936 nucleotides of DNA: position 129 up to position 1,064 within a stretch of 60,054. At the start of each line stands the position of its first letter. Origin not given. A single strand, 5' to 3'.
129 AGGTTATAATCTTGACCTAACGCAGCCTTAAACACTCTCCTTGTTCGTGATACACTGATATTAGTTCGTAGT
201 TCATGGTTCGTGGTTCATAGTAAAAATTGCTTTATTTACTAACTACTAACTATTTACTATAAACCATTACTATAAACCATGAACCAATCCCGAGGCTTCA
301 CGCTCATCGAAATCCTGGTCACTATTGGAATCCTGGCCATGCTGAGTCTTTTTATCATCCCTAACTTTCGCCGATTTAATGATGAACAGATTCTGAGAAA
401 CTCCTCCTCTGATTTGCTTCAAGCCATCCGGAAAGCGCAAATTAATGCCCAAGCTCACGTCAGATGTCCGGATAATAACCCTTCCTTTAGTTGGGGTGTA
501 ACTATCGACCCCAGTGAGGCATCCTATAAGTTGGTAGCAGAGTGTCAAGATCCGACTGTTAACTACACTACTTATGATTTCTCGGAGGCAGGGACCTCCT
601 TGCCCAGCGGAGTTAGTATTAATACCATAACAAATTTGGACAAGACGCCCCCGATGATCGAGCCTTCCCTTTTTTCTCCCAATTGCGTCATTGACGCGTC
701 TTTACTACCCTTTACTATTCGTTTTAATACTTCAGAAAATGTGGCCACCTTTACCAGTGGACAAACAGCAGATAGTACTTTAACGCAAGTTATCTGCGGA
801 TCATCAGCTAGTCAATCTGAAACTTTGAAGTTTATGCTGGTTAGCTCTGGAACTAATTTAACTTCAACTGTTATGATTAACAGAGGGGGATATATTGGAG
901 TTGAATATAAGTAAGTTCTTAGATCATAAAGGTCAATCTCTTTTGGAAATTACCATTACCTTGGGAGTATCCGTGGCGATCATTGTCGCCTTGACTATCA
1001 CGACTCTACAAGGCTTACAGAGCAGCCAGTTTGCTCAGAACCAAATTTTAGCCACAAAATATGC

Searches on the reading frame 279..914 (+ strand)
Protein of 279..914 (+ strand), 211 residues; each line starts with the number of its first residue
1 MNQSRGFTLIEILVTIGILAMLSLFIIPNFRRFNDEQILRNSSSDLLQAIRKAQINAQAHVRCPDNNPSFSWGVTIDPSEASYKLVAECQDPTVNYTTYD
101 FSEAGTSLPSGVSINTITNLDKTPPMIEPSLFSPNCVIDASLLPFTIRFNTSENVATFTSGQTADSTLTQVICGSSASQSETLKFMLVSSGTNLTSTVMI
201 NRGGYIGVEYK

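Call 31: find_encoding_contigs(protein=window:279-914:+, flank=10000, max_places=4)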
Protein window:279-914:+ (211 aa): 24 contigs read that carry it; 4 places shown.
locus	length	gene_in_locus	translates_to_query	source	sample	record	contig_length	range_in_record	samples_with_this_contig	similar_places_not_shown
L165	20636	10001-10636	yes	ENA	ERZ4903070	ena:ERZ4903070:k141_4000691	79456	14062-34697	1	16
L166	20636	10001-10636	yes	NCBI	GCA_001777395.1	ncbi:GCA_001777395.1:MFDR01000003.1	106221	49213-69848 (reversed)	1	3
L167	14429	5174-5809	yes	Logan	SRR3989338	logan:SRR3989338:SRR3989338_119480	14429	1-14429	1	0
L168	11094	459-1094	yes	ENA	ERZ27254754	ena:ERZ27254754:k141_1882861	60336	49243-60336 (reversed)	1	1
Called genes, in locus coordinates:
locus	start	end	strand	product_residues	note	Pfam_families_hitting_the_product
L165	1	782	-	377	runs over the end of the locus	PF01168:Ala_racemase_N, PF00842:Ala_racemase_C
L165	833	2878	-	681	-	PF02518:HATPase_c, PF00204:DNA_gyraseB, PF01751:Toprim, PF00986:DNA_gyraseB_C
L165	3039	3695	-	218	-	PF13177:DNA_pol3_delta2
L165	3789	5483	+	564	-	PF05157:MshEN, PF00437:T2SSE, PF13173:AAA_14 (faint)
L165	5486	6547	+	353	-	PF00437:T2SSE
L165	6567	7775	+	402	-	PF28597:T2SSF_N, PF00482:T2SSF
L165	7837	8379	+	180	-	PF07963:N_methyl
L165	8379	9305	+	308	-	PF06750:A24_N_bact, PF01478:Peptidase_A24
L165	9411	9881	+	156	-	PF07963:N_methyl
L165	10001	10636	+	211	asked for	PF07963:N_methyl (weak)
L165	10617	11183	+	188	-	-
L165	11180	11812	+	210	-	PF07963:N_methyl (weak)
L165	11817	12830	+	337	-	-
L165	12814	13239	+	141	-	-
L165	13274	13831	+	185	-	-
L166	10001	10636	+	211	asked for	PF07963:N_methyl (weak)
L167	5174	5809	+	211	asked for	PF07963:N_methyl (weak)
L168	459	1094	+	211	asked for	PF07963:N_methyl (weak)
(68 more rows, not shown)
